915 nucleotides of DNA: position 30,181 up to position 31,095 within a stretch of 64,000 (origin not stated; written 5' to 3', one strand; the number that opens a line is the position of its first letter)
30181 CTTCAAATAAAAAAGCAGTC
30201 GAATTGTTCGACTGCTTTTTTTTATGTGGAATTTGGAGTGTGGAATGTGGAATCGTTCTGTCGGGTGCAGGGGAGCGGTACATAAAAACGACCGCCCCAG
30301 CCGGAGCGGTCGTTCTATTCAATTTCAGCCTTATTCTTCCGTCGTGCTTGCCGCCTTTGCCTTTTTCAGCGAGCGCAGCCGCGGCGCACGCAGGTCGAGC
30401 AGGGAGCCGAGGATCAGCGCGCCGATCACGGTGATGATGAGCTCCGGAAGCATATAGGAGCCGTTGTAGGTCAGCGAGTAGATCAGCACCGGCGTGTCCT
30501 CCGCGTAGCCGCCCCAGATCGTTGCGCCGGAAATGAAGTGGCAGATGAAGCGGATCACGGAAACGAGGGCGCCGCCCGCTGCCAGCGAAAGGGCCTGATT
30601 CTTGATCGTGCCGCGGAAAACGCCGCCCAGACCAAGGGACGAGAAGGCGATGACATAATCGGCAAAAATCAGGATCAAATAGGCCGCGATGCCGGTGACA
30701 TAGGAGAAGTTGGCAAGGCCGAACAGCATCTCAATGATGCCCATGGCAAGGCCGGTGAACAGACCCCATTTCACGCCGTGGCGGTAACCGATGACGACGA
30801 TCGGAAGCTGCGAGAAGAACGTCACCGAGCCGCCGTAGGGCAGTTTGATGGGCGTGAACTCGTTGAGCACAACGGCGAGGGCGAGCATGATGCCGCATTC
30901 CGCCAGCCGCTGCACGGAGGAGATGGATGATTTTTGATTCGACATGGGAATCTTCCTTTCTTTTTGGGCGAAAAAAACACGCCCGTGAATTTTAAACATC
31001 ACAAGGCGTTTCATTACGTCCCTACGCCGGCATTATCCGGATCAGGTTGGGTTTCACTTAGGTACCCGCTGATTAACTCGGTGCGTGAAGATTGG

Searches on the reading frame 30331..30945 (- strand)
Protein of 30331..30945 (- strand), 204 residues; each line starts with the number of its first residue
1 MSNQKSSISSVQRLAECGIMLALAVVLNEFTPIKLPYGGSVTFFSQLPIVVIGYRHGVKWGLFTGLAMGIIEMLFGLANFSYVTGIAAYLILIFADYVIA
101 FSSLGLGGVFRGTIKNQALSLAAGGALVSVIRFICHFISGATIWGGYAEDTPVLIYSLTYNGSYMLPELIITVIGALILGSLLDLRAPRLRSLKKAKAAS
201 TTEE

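Call 11: find_encoding_contigs(protein=window:30331-30945:-, flank=3000, max_places=10)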
Protein window:30331-30945:- (204 aa): 5 contigs read that carry it; 3 places shown.
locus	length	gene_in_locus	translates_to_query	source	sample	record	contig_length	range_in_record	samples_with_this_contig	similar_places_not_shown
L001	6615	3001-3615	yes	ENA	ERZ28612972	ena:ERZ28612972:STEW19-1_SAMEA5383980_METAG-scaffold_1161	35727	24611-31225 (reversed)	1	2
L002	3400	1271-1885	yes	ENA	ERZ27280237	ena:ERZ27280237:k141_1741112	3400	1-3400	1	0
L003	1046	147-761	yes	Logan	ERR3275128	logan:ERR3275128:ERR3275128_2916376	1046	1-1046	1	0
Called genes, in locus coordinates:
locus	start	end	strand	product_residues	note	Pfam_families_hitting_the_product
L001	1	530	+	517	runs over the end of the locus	PF01235:Na_Ala_symp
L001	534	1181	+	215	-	PF12464:Mac (weak), PF25084:LbH_EIF2B (faint), PF00132:Hexapep, PF14602:Hexapep_2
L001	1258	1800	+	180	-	PF00255:GSHPx, PF00578:AhpC-TSA (faint)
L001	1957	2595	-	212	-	PF02677:QueH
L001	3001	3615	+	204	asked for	PF09515:Thia_YuaJ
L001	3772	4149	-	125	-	PF16320:Ribosomal_L12_N, PF00542:Ribosomal_L12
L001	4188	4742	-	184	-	-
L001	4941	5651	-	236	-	PF00687:Ribosomal_L1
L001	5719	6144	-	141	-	PF03946:Ribosomal_L11_N, PF00298:Ribosomal_L11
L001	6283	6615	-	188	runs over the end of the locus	PF02357:NusG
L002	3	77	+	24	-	?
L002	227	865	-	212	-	PF02677:QueH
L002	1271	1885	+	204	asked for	PF09515:Thia_YuaJ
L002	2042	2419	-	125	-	PF16320:Ribosomal_L12_N, PF00542:Ribosomal_L12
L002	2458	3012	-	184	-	-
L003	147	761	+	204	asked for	PF09515:Thia_YuaJ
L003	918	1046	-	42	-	?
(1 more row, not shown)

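Call 14: find_homologous_proteins(query=window:30331-30945:-, max_evalue=1e-20)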
Query window:30331-30945:- (204 aa): 1699 proteins with E <= 1e-20 among 4049 candidates; the best 120 are listed.
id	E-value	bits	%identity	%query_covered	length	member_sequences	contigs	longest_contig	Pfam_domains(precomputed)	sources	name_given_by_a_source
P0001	2.6e-123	427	100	100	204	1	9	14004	PF09515.16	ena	-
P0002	7.0e-120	416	95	100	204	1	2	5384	PF09515.16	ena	-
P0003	9.2e-119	412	94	100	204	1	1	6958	PF09515.16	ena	-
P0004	1.4e-118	412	93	100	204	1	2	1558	PF09515.16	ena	-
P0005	3.4e-118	410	94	100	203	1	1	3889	PF09515.16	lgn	-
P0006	4.6e-118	410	94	100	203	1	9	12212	PF09515.16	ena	-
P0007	1.2e-117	409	93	100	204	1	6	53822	PF09515.16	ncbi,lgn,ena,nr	ncbi:MAG: energy-coupled thiamine transporter ThiT [Clostridia bacterium]|nr:energy-coupled thiamine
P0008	3.0e-117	407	93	100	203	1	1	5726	PF09515.16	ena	-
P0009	9.0e-116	402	92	100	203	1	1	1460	PF09515.16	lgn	-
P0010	2.0e-115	401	91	99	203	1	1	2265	PF09515.16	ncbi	-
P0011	3.4e-112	391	87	100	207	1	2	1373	PF09515.16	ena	-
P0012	3.0e-111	388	90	97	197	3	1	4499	PF09515.16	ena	-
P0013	4.2e-110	384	89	97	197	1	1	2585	PF09515.16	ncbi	-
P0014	2.9e-108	378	87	97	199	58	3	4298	PF09515.16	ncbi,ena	-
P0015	1.1e-107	376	86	97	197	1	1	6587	PF09515.16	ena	-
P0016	4.6e-105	367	84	100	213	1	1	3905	PF09515.16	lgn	-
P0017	1.0e-104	366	84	100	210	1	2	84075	PF09515.16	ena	-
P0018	1.3e-104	366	84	100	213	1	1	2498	PF09515.16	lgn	-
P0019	1.7e-104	366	83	100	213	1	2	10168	PF09515.16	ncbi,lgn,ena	-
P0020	1.7e-104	366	83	100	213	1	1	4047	PF09515.16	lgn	-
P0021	2.3e-104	365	83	99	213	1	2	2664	PF09515.16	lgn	-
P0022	2.8e-104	365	83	100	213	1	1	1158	PF09515.16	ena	-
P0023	4.1e-104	364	83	100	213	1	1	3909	PF09515.16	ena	-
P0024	5.3e-104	364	83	100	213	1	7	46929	PF09515.16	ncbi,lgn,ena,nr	ncbi:MAG: energy-coupled thiamine transporter ThiT [Clostridia bacterium]|nr:energy-coupled thiamine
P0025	7.9e-104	363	83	100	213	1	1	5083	PF09515.16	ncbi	-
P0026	1.3e-103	363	83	100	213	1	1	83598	PF09515.16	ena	-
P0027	1.8e-103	362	82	100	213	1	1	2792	PF09515.16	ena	-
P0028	3.9e-103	361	81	100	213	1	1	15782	PF09515.16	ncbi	-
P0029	6.6e-103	360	81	99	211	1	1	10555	PF09515.16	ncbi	-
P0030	8.4e-103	360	82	100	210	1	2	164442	PF09515.16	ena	-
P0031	1.6e-102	359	80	99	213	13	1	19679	PF09515.16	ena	-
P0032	1.9e-102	359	81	99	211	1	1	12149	PF09515.16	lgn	-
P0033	2.8e-102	358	80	99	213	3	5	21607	PF09515.16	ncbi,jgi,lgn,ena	jgi:thiamine transporter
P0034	3.8e-102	358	82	99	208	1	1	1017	PF09515.16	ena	-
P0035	1.9e-101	356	86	96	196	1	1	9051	PF09515.16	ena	-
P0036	2.7e-101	355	78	99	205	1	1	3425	PF12822.13,PF09515.16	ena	-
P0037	4.1e-101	355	82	96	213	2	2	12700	PF09515.16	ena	-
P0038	1.3e-100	353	79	100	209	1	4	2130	PF09515.16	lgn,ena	-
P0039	2.1e-100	352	80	99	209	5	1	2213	PF09515.16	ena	-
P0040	1.3e-98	346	83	93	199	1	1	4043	PF09515.16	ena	-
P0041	1.7e-98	346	79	96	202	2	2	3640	PF09515.16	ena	-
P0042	8.7e-92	324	74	97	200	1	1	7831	PF09515.16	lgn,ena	-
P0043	5.1e-91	322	74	97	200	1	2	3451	PF09515.16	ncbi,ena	-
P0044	6.3e-91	321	74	97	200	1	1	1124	PF09515.16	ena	-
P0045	6.4e-91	321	75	96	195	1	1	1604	PF09515.16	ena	-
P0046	1.8e-90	320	74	97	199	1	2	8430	PF09515.16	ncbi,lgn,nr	ncbi:MAG: energy-coupled thiamine transporter ThiT [Clostridia bacterium]|nr:energy-coupled thiamine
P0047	2.0e-89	316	73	97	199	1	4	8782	PF12822.13,PF09515.16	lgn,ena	-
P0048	2.5e-89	316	74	91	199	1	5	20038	PF09515.16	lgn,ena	-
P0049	5.6e-89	315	72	98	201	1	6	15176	PF09515.16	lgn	-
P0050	6.0e-89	315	73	97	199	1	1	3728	PF12822.13,PF09515.16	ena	-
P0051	7.2e-89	315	73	96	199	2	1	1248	PF12822.13,PF09515.16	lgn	-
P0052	7.9e-89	315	72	97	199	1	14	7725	PF12822.13,PF09515.16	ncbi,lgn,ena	-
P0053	8.6e-89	314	71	98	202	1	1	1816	PF09515.16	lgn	-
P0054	9.4e-89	314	72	98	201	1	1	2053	PF09515.16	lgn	-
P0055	1.1e-88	314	72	98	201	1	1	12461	PF09515.16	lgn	-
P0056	1.2e-88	314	74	95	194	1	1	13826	PF12822.13,PF09515.16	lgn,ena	-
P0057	1.6e-88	313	71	98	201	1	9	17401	PF09515.16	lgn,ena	-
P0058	1.9e-88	313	72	98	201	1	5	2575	PF09515.16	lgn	-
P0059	1.9e-88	313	69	100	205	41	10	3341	PF09515.16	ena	-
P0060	2.1e-88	313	71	98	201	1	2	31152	PF09515.16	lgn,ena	-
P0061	2.2e-88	313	71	96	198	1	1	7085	PF09515.16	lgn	-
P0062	2.2e-88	313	71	98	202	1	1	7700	PF09515.16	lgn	-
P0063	2.4e-88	313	71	98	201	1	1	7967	PF09515.16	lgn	-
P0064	2.4e-88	313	71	98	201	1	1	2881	PF09515.16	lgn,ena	-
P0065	3.3e-88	312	72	96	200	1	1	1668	PF09515.16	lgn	-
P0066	3.6e-88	312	71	98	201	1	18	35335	PF09515.16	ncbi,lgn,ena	-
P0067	3.9e-88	312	71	98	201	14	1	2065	PF09515.16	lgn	-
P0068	4.4e-88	312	72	96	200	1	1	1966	PF09515.16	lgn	-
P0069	4.5e-88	312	71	98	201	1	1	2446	PF09515.16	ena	-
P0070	4.7e-88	312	71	98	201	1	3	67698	PF09515.16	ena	-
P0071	4.7e-88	312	71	98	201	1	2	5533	PF09515.16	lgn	-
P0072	4.9e-88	312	71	98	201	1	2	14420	PF09515.16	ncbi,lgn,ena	-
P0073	5.4e-88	312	71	98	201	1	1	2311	PF09515.16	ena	-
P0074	6.9e-88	311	71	98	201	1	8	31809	PF09515.16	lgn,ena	-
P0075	1.5e-87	310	71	96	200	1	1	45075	PF09515.16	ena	-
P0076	1.5e-87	310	71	97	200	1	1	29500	PF09515.16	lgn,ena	-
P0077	2.4e-87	310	71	98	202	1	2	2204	PF09515.16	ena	-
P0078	2.6e-87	310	71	97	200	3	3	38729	PF09515.16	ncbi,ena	-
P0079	3.5e-87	309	72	96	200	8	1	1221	PF12822.13,PF09515.16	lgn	-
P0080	3.9e-87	309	70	98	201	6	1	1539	PF09515.16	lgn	-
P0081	6.2e-87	308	70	97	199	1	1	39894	PF09515.16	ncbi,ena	-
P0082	1.1e-86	308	72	96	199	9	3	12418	PF12822.13,PF09515.16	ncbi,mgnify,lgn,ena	mgnify:FL=1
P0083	2.3e-86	306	69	97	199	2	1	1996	PF09515.16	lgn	-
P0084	3.0e-86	306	71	96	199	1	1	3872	PF09515.16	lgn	-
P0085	5.2e-86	305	71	96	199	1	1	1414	PF12822.13,PF09515.16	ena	-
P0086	1.8e-85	304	70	97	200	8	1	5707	PF12822.13,PF09515.16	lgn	-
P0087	2.5e-85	303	71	95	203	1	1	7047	PF09515.16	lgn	-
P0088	2.3e-84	300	99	72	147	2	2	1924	PF09515.16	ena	-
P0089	2.0e-83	297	73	90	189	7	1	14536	PF09515.16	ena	-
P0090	2.1e-83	297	68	94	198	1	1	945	PF09515.16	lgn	-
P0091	6.2e-83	295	71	91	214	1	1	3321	PF09515.16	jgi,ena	-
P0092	8.3e-83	295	72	92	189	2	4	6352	PF09515.16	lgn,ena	-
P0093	1.1e-82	295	71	96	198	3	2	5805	PF12822.13,PF09515.16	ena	-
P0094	1.3e-81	291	67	100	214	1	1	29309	PF09515.16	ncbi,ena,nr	ncbi:MAG: energy-coupled thiamine transporter ThiT [Clostridia bacterium]|nr:energy-coupled thiamine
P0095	8.4e-81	288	67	97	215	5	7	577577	PF09515.16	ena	-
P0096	1.0e-80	288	67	100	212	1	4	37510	PF09515.16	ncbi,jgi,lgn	jgi:thiamine transporter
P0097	2.2e-80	287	67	100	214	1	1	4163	PF09515.16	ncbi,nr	ncbi:MAG: energy-coupled thiamine transporter ThiT [Clostridia bacterium]|nr:energy-coupled thiamine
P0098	4.1e-80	286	66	98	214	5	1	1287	PF09515.16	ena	-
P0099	4.5e-80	286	67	98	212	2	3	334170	PF09515.16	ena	-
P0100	8.5e-80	285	68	95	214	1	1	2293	PF09515.16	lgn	-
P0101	5.6e-78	279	68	96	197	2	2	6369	PF09515.16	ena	-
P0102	5.0e-77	276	66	95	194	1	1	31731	PF12822.13,PF09515.16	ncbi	-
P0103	2.5e-76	274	69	97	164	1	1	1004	PF09515.16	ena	-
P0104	4.2e-76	273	64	92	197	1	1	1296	PF12822.13,PF09515.16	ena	-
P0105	7.4e-76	272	64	96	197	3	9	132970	PF09515.16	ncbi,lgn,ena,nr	ncbi:MAG: energy-coupled thiamine transporter ThiT [Clostridia bacterium]|nr:energy-coupled thiamine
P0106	7.4e-76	272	66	91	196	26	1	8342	PF12822.13,PF09515.16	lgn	-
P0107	1.3e-75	271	64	94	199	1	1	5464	PF12822.13,PF09515.16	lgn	-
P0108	1.7e-75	271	74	78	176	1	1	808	PF12822.13,PF09515.16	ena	-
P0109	1.9e-75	271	66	91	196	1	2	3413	PF12822.13,PF09515.16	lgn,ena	-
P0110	2.3e-75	271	66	91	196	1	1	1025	PF12822.13,PF09515.16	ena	-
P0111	3.4e-75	270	61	96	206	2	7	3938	PF09515.16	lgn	-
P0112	3.6e-75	270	66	91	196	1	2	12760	PF12822.13,PF09515.16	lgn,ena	-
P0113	4.3e-75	270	65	93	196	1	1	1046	PF09515.16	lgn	-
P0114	1.1e-74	268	63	96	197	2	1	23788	PF09515.16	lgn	-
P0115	1.3e-74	268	64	91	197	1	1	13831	PF12822.13,PF09515.16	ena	-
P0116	1.4e-74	268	63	92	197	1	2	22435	PF12822.13,PF09515.16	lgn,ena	-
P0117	3.6e-74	267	62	96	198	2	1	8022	PF09515.16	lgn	-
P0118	4.2e-74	266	61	93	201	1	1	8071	PF12822.13,PF09515.16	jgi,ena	-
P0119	5.9e-74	266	62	91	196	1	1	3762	PF12822.13,PF09515.16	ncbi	-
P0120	6.8e-74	266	64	95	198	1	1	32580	PF09515.16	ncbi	-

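Call 15: find_encoding_contigs(protein=P0002, flank=1500, max_places=4)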
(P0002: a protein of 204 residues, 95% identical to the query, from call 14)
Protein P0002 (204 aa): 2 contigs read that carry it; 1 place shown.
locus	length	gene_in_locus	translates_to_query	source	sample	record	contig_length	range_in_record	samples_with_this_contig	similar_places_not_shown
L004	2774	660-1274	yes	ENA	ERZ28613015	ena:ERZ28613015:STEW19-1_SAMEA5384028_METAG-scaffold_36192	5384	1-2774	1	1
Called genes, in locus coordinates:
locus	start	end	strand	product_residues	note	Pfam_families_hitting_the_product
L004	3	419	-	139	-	?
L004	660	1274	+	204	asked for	PF09515:Thia_YuaJ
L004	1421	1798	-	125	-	PF16320:Ribosomal_L12_N, PF00542:Ribosomal_L12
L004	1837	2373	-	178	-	PF00466:Ribosomal_L10, PF27436:RL10_C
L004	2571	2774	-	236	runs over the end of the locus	PF00687:Ribosomal_L1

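Call 16: find_encoding_contigs(protein=P0006, flank=1500, max_places=4)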
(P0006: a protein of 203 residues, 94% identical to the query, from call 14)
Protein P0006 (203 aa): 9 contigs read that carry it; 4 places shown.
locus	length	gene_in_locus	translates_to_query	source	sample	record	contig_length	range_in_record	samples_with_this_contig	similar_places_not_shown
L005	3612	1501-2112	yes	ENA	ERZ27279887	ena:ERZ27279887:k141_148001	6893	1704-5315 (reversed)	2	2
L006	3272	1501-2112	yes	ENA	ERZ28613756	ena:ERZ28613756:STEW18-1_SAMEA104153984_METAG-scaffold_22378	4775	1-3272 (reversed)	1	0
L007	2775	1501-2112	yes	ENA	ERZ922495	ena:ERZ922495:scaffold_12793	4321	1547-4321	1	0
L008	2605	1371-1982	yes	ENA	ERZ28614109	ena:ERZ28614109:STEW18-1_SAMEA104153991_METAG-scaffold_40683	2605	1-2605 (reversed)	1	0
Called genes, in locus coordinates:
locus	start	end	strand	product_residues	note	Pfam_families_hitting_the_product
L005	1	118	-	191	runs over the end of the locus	PF13240:Zn_Ribbon_1 (weak)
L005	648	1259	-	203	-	PF02677:QueH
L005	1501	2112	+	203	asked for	PF09515:Thia_YuaJ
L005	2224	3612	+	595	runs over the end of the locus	PF02368:Big_2, PF20578:aBig_2 (faint), PF21764:Invasin_D4 (faint), PF25354:Ig_NUP210_16th (faint), PF26182:Ig_NUP210_5th, PF26918:Ig_Eae (weak), PF21461:HL_N-beta (faint), PF02368:Big_2, +1 more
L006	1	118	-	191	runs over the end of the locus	PF13240:Zn_Ribbon_1 (weak)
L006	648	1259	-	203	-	PF02677:QueH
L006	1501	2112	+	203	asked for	PF09515:Thia_YuaJ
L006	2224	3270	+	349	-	?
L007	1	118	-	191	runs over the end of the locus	PF13240:Zn_Ribbon_1 (weak)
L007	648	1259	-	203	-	PF02677:QueH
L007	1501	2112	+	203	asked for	PF09515:Thia_YuaJ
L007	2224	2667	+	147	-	PF02368:Big_2, PF26182:Ig_NUP210_5th, PF26918:Ig_Eae (weak)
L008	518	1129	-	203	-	PF02677:QueH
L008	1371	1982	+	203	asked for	PF09515:Thia_YuaJ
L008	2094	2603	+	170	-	?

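Call 17: find_encoding_contigs(protein=P0007, flank=1500, max_places=4)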
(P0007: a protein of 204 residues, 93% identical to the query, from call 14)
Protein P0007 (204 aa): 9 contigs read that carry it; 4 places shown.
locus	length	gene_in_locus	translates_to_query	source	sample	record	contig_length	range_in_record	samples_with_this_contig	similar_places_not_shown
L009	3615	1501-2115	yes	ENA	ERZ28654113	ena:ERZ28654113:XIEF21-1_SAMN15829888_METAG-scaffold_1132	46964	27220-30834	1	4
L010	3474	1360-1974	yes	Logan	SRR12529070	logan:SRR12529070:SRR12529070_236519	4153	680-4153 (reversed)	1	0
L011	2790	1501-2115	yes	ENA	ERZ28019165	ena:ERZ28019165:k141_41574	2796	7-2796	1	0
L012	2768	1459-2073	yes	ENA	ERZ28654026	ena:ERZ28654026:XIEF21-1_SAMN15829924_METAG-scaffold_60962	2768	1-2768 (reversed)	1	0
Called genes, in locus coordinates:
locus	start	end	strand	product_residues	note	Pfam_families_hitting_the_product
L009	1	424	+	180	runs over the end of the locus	PF00255:GSHPx, PF00578:AhpC-TSA (faint)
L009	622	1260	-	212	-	PF02677:QueH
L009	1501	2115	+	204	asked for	PF09515:Thia_YuaJ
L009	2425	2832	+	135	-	-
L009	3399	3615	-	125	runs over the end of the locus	PF16320:Ribosomal_L12_N, PF00542:Ribosomal_L12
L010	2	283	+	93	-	?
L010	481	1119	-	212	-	PF02677:QueH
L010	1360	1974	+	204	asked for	PF09515:Thia_YuaJ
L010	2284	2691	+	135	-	-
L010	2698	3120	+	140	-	-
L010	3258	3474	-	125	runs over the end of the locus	PF16320:Ribosomal_L12_N, PF00542:Ribosomal_L12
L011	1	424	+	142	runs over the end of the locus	?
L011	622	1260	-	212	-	PF02677:QueH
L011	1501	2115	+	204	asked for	PF09515:Thia_YuaJ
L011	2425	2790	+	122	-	?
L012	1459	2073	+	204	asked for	PF09515:Thia_YuaJ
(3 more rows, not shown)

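Call 49: find_encoding_contigs(protein=P0003, flank=800, max_places=3)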
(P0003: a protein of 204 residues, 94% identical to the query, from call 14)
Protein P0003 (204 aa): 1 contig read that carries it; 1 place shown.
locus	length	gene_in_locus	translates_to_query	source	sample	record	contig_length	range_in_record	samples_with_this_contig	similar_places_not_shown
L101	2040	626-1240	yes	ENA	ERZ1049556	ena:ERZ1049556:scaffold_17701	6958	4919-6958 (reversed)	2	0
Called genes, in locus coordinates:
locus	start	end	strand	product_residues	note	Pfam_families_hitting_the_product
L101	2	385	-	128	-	?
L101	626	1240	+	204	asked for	PF09515:Thia_YuaJ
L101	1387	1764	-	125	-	PF16320:Ribosomal_L12_N, PF00542:Ribosomal_L12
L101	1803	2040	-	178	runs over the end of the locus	PF00466:Ribosomal_L10, PF27436:RL10_C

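Call 50: find_encoding_contigs(protein=P0014, flank=800, max_places=3)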
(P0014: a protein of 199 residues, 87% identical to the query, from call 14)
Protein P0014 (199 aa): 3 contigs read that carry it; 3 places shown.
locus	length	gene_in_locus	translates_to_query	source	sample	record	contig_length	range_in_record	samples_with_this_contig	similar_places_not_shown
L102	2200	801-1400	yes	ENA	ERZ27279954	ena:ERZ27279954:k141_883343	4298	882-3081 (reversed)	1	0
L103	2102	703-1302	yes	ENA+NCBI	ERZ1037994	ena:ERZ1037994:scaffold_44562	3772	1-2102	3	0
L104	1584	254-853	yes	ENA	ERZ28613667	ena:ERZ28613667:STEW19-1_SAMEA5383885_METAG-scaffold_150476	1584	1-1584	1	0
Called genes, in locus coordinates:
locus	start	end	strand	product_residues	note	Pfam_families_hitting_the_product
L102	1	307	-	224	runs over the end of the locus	PF02677:QueH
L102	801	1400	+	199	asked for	PF09515:Thia_YuaJ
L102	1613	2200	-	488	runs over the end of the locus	?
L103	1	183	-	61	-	?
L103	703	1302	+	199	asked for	PF09515:Thia_YuaJ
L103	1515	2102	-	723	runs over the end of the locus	PF08309:LVIVD (faint), PF09826:Beta_propel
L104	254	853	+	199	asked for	PF09515:Thia_YuaJ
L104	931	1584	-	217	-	?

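Call 51: find_encoding_contigs(protein=P0017, flank=800, max_places=3)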
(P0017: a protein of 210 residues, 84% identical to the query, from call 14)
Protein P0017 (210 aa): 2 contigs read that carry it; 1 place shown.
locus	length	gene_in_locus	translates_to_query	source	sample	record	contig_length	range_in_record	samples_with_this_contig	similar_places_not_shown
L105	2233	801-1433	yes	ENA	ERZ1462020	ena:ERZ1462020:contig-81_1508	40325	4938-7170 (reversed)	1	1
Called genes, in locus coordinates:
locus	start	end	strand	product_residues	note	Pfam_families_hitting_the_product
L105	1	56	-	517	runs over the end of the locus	PF01235:Na_Ala_symp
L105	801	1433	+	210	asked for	PF09515:Thia_YuaJ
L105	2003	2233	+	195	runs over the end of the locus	PF09851:SHOCT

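Call 52: find_encoding_contigs(protein=P0024, flank=800, max_places=3)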
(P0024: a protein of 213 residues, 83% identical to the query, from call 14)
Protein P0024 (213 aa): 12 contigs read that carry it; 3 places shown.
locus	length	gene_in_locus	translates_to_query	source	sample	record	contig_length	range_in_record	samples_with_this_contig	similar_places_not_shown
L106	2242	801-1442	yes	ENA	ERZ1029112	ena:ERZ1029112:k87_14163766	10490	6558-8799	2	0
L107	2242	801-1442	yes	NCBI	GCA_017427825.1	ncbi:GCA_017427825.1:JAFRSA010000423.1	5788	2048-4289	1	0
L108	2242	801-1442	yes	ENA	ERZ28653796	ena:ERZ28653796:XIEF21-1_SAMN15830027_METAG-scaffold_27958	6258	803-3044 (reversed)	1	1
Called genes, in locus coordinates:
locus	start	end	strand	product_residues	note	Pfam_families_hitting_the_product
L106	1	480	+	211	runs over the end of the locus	PF02677:QueH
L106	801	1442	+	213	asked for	PF09515:Thia_YuaJ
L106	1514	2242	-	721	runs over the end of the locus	PF09826:Beta_propel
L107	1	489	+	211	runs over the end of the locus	PF02677:QueH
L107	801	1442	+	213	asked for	PF09515:Thia_YuaJ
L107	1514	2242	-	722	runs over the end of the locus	PF09826:Beta_propel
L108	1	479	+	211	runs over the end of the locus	PF02677:QueH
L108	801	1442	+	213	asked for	PF09515:Thia_YuaJ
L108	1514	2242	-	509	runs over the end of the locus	PF09826:Beta_propel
